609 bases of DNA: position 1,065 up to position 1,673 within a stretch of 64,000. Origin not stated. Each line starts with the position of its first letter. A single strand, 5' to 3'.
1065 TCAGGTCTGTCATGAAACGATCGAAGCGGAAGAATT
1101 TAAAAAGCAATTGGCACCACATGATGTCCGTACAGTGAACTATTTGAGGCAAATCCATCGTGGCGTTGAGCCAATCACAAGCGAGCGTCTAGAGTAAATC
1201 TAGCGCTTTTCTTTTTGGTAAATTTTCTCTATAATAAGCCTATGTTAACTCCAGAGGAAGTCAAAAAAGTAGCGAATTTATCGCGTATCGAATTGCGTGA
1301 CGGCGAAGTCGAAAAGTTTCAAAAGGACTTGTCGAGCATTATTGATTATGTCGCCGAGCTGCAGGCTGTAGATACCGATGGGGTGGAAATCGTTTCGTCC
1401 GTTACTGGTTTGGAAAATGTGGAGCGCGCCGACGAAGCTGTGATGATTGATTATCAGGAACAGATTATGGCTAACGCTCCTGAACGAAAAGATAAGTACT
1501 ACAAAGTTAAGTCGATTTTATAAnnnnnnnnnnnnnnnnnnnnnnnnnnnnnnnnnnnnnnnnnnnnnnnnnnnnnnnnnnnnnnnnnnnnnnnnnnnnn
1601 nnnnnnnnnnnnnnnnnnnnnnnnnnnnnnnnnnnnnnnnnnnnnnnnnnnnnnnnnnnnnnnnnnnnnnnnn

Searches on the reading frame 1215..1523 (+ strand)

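Call 60: search_protein_families(library=pfam, proteins=[window:1215-1523:+], max_evalue=0.00001)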
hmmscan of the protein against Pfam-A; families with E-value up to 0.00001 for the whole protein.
window:1215-1523:+ (102 aa): 1 family
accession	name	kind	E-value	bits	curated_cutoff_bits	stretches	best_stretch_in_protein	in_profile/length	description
PF02686.20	GatC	-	5.9e-21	74.9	23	1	28-98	2-66/66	Glu-tRNAGln amidotransferase C subunit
